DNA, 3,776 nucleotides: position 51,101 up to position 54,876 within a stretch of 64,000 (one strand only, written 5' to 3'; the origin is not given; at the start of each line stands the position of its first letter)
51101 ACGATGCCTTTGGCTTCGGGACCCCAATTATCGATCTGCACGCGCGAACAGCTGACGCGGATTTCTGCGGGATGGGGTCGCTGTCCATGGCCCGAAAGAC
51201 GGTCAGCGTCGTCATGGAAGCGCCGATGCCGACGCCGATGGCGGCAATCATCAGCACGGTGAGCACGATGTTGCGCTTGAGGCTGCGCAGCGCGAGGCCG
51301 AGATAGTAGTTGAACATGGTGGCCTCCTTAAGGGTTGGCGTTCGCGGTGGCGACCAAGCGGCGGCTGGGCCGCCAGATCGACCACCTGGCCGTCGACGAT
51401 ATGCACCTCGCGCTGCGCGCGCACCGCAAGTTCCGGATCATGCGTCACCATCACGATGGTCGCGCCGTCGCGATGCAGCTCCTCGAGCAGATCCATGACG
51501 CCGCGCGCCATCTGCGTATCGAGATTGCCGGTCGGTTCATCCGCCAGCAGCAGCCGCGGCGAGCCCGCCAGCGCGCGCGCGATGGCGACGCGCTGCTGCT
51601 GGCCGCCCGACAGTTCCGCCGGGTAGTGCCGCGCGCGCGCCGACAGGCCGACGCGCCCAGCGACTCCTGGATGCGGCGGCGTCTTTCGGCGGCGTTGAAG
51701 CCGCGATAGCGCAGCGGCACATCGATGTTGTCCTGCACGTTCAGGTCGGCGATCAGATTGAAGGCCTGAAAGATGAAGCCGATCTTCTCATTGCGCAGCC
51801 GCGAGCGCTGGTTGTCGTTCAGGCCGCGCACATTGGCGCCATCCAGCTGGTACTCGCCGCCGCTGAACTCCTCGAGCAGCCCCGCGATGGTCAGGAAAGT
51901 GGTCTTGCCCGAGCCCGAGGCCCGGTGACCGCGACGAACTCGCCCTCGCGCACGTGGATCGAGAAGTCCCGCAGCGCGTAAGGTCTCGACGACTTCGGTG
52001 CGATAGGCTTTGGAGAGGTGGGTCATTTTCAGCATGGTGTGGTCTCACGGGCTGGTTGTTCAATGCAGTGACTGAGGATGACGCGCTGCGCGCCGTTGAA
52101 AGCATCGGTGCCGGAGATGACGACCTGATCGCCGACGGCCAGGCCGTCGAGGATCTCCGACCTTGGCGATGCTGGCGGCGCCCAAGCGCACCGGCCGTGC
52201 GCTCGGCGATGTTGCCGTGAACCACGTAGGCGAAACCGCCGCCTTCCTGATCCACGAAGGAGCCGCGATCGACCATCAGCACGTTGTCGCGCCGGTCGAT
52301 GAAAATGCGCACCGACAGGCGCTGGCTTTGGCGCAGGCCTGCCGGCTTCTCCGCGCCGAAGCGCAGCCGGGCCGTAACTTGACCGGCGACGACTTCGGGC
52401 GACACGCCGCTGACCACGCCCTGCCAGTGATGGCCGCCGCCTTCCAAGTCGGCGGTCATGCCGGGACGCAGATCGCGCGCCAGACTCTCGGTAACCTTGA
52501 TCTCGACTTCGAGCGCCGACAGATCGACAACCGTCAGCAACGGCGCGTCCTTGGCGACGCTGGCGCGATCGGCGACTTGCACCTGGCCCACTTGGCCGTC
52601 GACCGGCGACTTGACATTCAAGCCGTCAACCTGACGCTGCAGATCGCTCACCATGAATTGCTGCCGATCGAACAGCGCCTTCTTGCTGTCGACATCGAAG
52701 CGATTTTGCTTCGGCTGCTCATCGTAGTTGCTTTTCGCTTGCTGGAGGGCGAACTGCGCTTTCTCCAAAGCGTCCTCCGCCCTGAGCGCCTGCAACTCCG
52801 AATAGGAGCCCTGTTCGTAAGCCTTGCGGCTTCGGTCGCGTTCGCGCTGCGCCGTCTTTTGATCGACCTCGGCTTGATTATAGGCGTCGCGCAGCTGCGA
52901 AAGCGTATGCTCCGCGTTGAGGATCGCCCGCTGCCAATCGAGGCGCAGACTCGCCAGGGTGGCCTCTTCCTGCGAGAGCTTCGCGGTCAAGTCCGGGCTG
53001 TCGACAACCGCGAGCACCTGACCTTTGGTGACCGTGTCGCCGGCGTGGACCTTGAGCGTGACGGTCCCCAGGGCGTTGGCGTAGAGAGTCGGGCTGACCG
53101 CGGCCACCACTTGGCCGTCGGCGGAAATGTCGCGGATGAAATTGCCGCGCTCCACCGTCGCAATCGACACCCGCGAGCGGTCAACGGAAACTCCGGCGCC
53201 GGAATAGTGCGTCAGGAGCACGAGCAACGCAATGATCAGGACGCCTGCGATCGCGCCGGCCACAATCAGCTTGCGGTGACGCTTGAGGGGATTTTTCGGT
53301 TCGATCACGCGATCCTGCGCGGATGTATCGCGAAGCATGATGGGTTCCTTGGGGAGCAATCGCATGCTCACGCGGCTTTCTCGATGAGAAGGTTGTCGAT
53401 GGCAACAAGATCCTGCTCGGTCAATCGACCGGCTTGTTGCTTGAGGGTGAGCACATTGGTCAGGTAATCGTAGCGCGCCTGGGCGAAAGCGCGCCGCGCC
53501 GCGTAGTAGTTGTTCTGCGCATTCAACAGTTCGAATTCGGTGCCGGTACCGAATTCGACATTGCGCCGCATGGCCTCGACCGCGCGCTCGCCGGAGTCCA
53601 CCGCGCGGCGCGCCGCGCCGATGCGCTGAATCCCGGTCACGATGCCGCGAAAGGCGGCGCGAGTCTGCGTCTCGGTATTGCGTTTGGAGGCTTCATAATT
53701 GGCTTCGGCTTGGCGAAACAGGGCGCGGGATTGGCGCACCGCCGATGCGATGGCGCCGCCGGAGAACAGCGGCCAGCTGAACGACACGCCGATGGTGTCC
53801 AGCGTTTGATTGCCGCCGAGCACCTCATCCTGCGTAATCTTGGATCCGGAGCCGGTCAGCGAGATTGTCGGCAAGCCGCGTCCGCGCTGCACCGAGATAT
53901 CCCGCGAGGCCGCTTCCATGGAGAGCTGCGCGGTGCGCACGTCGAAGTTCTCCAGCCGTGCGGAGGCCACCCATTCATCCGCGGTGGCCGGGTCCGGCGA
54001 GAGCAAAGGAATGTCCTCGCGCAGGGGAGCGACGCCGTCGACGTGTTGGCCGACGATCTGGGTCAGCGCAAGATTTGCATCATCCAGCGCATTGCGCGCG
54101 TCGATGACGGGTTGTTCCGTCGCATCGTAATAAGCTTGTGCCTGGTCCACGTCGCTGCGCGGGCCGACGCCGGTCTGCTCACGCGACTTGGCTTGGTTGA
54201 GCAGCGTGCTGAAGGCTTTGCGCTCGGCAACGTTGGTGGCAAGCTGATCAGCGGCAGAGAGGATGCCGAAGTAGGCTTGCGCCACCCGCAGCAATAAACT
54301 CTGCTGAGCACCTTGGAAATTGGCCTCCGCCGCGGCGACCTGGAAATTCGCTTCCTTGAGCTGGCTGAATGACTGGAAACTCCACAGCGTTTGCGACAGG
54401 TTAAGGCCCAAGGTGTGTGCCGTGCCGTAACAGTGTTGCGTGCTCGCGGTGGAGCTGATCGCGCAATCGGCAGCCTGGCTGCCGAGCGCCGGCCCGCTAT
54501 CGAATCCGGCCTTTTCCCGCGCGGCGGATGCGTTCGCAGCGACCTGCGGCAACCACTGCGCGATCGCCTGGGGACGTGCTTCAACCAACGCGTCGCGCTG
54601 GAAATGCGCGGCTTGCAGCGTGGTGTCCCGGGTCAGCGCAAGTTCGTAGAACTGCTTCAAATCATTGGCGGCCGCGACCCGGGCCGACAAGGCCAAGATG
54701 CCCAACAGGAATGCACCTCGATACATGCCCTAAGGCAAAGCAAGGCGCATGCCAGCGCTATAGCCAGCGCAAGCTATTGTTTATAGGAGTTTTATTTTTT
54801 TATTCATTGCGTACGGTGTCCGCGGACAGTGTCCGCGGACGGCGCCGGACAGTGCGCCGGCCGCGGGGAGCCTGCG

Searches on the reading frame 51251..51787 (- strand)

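Call 4: search_protein_families(library=pfam, proteins=[window:51251-51787:-])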
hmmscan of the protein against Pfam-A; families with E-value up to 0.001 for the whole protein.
window:51251-51787:- (178 aa): 2 families
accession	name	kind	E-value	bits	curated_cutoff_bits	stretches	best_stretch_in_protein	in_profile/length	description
PF00005.33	ABC_tran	-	5.3e-11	43.7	25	1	51-86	101-136/137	ABC transporter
PF13304.12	AAA_21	-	1e-06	29.5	27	1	56-120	235-302/304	AAA domain, putative AbiEii toxin, Type IV TA system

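Call 5: search_protein_families(library=ncbifam, proteins=[window:51251-51787:-])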
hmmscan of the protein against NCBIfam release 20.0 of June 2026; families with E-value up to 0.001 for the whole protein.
window:51251-51787:- (178 aa): 179 families (the best 25 are shown)
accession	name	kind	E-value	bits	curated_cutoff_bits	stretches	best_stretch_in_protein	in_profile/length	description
TIGR02673.1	FtsE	equivalog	3.3e-32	111.9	264.85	1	43-130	122-210/214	cell division ATP-binding protein FtsE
NF007826.0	PRK10535.1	equivalog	1.8e-30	105.8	966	1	39-139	125-225/648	macrolide ABC transporter ATP-binding protein/permease MacB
NF007879.0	PRK10584.1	equivalog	3.2e-30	105.5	336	1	45-136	133-225/228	putative ABC transporter ATP-binding protein YbbA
NF038007.1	ABC_ATP_DarD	equivalog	1.3e-29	103.3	375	1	45-134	128-217/218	darobactin export ABC transporter ATP-binding protein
TIGR02211.1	LolD_lipo_ex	equivalog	2.9e-29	102.2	307.75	1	45-136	128-220/221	lipoprotein-releasing ABC transporter ATP-binding protein LolD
NF008639.0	PRK11629.1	equivalog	7.8e-29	100.7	360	1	45-136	133-225/234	lipoprotein-releasing ABC transporter ATP-binding protein LolD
TIGR02982.1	heterocyst_DevA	subfamily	1.2e-27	96.9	295.8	1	44-135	127-219/220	ABC exporter ATP-binding subunit, DevA family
NF007027.0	PRK09493.1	equivalog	1.6e-27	96.4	379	1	44-136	122-215/240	glutamine ABC transporter ATP-binding protein GlnQ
TIGR03608.1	L_ocin_972_ABC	subfamily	5.1e-27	94.7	254.85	1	31-129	107-205/206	putative bacteriocin export ABC transporter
NF008420.0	PRK11247.1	equivalog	1.6e-22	79.9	395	1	45-147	120-225/257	aliphatic sulfonates ABC transporter ATP-binding protein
TIGR03265.1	PhnT2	equivalog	1.8e-22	80.1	457.7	1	46-137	122-214/353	putative 2-aminoethylphosphonate ABC transporter ATP-binding protein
TIGR00972.1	3a0107s01c2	equivalog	3.9e-22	78.8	343.2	1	51-139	137-225/248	phosphate ABC transporter ATP-binding protein PstB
NF008338.0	PRK11124.1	equivalog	6.1e-22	78.3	369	1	45-138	128-222/242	arginine ABC transporter ATP-binding protein ArtP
TIGR02315.1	ABC_phnC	equivalog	1.2e-21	77.3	266.1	1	45-136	132-225/243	phosphonate ABC transporter ATP-binding protein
TIGR04520.1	ECF_ATPase_1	equivalog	1.3e-21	77.2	315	1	44-137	122-216/269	energy-coupling factor transporter ATPase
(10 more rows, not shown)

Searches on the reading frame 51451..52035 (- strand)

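Call 4: search_protein_families(library=pfam, proteins=[window:51451-52035:-])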
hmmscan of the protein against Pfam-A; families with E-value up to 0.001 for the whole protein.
window:51451-52035:- (194 aa): 1 family
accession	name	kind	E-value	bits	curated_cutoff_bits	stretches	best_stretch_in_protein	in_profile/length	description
PF00005.33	ABC_tran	-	4.4e-07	31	25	1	40-131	20-97/137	ABC transporter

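Call 5: search_protein_families(library=ncbifam, proteins=[window:51451-52035:-])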
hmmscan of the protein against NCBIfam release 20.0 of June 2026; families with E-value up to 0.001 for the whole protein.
window:51451-52035:- (194 aa): 50 families (the best 25 are shown)
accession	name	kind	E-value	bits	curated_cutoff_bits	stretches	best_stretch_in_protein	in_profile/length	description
NF038007.1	ABC_ATP_DarD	equivalog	7.7e-27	94.2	375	1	1-127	1-127/218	darobactin export ABC transporter ATP-binding protein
TIGR03608.1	L_ocin_972_ABC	subfamily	1.4e-19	70.4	254.85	1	39-126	32-119/206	putative bacteriocin export ABC transporter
NF007826.0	PRK10535.1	equivalog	4.4e-19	68.2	966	1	39-126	42-129/648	macrolide ABC transporter ATP-binding protein/permease MacB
TIGR02211.1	LolD_lipo_ex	equivalog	3.7e-18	65.9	307.75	1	2-126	2-126/221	lipoprotein-releasing ABC transporter ATP-binding protein LolD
NF007879.0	PRK10584.1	equivalog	5.4e-17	62.3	336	1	39-126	44-131/228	putative ABC transporter ATP-binding protein YbbA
TIGR02673.1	FtsE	equivalog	2.6e-15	56.7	264.85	1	1-126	1-122/214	cell division ATP-binding protein FtsE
NF008639.0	PRK11629.1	equivalog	2.1e-13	50.2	360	1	37-132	42-137/234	lipoprotein-releasing ABC transporter ATP-binding protein LolD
TIGR02982.1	heterocyst_DevA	subfamily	2.3e-13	50.3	295.8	1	39-123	39-123/220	ABC exporter ATP-binding subunit, DevA family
TIGR01186.1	proV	subfamily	7.7e-13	48.3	326.6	1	39-126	27-114/363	betaine/proline/choline family ABC transporter ATP-binding protein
TIGR02314.1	ABC_MetN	equivalog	1e-11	44.4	499.7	1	16-127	18-126/343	methionine ABC transporter ATP-binding protein MetN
TIGR01187.1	potA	subfamily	2.2e-11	43.4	355.6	1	39-127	4-86/325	polyamine ABC transporter ATP-binding protein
TIGR00968.1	3a0106s01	subfamily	1.1e-10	41.4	342.75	1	39-126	34-115/237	sulfate ABC transporter ATP-binding protein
TIGR03415.1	ABC_choXWV_ATP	equivalog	2.3e-10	40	483.75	1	40-126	59-149/382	choline ABC transporter ATP-binding protein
NF007027.0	PRK09493.1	equivalog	9.8e-10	38.2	379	1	39-126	35-121/240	glutamine ABC transporter ATP-binding protein GlnQ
TIGR03005.1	ectoine_ehuA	equivalog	1e-09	38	345.4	1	38-125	33-130/252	ectoine/hydroxyectoine ABC transporter ATP-binding protein EhuA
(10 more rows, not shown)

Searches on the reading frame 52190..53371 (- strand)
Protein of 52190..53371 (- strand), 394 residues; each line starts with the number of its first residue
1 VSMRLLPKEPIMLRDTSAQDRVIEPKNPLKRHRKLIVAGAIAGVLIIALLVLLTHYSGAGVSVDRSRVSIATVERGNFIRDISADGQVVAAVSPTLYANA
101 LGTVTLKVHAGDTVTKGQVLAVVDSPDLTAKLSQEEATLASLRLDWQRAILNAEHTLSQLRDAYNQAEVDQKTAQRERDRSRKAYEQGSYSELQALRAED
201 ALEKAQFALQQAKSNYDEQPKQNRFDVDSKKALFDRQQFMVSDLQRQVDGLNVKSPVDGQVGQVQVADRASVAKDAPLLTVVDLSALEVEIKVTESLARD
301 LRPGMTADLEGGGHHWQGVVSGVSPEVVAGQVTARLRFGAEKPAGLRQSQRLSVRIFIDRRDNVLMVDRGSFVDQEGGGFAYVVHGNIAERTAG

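Call 4: search_protein_families(library=pfam, proteins=[window:52190-53371:-])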
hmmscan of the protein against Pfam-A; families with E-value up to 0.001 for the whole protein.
window:52190-53371:- (394 aa): 4 families
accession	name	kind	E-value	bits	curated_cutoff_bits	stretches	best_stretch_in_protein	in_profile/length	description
PF13437.12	HlyD_3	-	6.3e-12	46.6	22.2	1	253-344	2-97/106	HlyD family secretion protein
PF16576.10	HlyD_D23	-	4.7e-11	42.8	30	1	106-339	33-200/214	Barrel-sandwich domain of CusB or HlyD membrane-fusion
PF00364.28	Biotin_lipoyl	-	3.8e-05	23.9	22.1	0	100-124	15-37/73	Biotin-requiring enzyme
PF02321.23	OEP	-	0.00027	21.2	22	1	130-218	89-177/187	Outer membrane efflux protein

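Call 5: search_protein_families(library=ncbifam, proteins=[window:52190-53371:-])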
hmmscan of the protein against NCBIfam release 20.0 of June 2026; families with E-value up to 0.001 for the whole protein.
window:52190-53371:- (394 aa): 12 families
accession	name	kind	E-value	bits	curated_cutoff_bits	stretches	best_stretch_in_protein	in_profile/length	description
TIGR01730.1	RND_mfp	subfamily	4.6e-25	88.3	94.9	2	192-392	77-281/322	efflux RND transporter periplasmic adaptor subunit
TIGR00999.1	8a0102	subfamily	1.9e-17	63.2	319.3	1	111-387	1-233/271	CzcB/NccB family metal efflux transporter periplasmic adaptor subunit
TIGR00998.1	8a0101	subfamily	3.5e-16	59.1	390.8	1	104-361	54-317/334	EmrA/EmrK family multidrug efflux transporter periplasmic adaptor subunit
NF038010.1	ABC_adapt_DarC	equivalog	1.9e-14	53.2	450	1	23-385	2-367/417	darobactin export ABC transporter periplasmic adaptor subunit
NF008606.0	PRK11578.1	equivalog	1.1e-13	51.1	342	2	44-217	16-182/371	macrolide transporter subunit MacA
NF007785.0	PRK10476.1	equivalog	4.6e-11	42.1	376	1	103-366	59-330/347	multidrug transporter subunit MdtN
TIGR03794.1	NHLM_micro_HlyD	equivalog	1.2e-10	40.8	156.2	2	98-144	63-110/421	NHLP bacteriocin system secretion protein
NF011715.0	PRK15136.1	equivalog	5.8e-09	35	563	1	98-361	66-328/390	multidrug efflux MFS transporter periplasmic adaptor subunit EmrA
NF002939.0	PRK03598.1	equivalog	8.7e-09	35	393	1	105-326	57-283/332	secretion protein HlyD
TIGR02971.1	heterocyst_DevB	subfamily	2.3e-08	33.8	129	1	85-333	10-288/327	ABC exporter membrane fusion protein, DevB family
TIGR01843.1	type_I_hlyD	subfamily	6e-06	25.5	208.65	0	106-218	57-171/422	HlyD family type I secretion periplasmic adaptor subunit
NF046048.1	NlpC_P60_DIP1281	equivalog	0.00032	19.6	517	1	123-247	18-148/587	DIP1281 family NlpC/P60 protein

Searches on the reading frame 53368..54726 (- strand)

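Call 4: search_protein_families(library=pfam, proteins=[window:53368-54726:-])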
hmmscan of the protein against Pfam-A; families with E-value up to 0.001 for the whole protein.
window:53368-54726:- (452 aa): 1 family
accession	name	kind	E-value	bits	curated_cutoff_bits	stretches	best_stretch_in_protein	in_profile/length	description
PF02321.23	OEP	-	4.3e-56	190.1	22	2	250-430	2-184/187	Outer membrane efflux protein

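Call 5: search_protein_families(library=ncbifam, proteins=[window:53368-54726:-])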
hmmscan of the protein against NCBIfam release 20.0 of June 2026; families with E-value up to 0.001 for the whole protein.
window:53368-54726:- (452 aa): 7 families
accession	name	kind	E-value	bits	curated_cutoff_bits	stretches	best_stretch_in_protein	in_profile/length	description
TIGR01844.1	type_I_sec_TolC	subfamily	1.9e-82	277.5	225.15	1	20-445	2-410/414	TolC family outer membrane protein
NF007002.0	PRK09465.1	equivalog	1.5e-71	241.3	495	1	11-450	14-441/460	outer membrane channel protein TolC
NF052390.1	efflux_OMP_AbuO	equivalog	2.9e-54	184.5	700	1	7-448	7-446/447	multidrug efflux outer membrane protein AbuO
TIGR01845.1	outer_NodT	subfamily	2.9e-31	108.8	210.05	1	23-429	59-454/460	efflux transporter outer membrane subunit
NF033143.1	efflux_OM_AdeK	equivalog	2.2e-14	53.1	900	1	102-415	124-441/480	multidrug efflux RND transporter AdeIJK outer membrane channel subunit AdeK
NF047721.1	ToxDrgExpTdeA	equivalog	3.4e-09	36.1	550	1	76-423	93-440/455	toxin/drug exporter TdeA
NF033142.1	efflux_OM_AdeC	exception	8e-09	34.6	975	1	121-415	144-441/465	multidrug efflux RND transporter AdeABC outer membrane channel subunit AdeC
